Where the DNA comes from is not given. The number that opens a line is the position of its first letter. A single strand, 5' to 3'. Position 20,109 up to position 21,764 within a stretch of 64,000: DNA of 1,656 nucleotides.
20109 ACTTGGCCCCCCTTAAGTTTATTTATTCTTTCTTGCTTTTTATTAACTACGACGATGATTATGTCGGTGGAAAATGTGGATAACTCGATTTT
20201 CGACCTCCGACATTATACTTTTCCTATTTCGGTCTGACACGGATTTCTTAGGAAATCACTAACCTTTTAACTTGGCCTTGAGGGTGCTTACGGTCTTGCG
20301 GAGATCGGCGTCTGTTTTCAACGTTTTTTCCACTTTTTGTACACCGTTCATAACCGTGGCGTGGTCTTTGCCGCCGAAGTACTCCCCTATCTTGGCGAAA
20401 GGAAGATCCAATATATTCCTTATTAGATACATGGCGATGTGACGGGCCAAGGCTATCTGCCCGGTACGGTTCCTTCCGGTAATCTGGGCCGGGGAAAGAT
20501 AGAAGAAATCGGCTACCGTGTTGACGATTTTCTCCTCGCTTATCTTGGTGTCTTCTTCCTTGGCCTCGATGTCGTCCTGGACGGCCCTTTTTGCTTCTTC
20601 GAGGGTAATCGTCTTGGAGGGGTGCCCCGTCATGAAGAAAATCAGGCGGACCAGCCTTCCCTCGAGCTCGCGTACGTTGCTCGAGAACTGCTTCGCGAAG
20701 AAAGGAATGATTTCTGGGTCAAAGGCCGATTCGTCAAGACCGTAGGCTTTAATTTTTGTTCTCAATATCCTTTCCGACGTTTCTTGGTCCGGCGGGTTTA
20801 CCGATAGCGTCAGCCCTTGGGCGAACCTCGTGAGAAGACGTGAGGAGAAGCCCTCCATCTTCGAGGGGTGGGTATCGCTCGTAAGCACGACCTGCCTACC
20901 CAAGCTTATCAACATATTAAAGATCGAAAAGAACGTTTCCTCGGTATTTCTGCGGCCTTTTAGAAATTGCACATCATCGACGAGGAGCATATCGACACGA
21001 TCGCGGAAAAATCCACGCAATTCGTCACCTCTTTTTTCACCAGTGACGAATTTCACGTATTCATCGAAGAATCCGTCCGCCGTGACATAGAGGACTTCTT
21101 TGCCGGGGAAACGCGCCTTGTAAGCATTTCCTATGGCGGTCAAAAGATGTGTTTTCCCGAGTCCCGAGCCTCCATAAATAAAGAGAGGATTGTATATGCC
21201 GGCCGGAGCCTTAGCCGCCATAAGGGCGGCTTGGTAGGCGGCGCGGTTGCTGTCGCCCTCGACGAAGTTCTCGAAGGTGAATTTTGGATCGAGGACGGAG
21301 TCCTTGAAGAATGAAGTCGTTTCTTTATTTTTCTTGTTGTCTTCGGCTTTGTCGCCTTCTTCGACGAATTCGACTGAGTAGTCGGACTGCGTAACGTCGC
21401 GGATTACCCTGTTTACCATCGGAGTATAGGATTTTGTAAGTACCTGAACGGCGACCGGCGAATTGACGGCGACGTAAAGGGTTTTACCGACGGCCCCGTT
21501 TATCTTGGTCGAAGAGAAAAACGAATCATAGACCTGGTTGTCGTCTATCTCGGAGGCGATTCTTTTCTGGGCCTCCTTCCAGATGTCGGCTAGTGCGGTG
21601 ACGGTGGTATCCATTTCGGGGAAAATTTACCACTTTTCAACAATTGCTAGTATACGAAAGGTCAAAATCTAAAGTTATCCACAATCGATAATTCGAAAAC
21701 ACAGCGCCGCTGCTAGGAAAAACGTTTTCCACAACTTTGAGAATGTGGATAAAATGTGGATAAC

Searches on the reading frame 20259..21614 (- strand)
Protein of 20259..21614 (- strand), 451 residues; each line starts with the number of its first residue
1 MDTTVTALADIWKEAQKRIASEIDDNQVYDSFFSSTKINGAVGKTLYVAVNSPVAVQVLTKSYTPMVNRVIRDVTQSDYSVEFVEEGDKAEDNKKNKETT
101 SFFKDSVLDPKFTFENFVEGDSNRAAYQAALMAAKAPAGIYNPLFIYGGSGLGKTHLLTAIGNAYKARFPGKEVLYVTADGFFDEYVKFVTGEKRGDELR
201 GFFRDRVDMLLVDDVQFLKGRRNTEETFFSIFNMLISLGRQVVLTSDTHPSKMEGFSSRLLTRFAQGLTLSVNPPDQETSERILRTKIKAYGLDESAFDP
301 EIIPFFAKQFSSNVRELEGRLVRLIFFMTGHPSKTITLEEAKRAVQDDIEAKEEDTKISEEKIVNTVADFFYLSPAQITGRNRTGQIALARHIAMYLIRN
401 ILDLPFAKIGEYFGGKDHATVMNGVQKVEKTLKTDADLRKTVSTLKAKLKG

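Call 75: search_protein_families(library=ncbifam, proteins=[window:20259-21614:-], max_evalue=1e-10)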
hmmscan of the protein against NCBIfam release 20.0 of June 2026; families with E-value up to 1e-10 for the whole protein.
window:20259-21614:- (451 aa): 5 families
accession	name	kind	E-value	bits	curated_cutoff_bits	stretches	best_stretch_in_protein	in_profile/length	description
TIGR00362.1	DnaA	equivalog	2.1e-127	425.8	343.9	1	12-449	1-437/437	chromosomal replication initiator protein DnaA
NF001154.0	PRK00149.3-3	equivalog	9.3e-109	364.4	410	1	18-450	18-459/462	chromosomal replication initiator protein DnaA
NF009087.0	PRK12422.1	equivalog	5.1e-60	203.9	657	1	89-449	85-443/455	chromosomal replication initiator protein DnaA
TIGR03420.1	DnaA_homol_Hda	equivalog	2.3e-23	82.9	194.8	1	110-323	10-204/226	DnaA regulatory inactivator Hda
NF038214.1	IS21_help_AAA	equivalog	2.6e-11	43.7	200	1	94-251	42-195/232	IS21-like element helper ATPase IstB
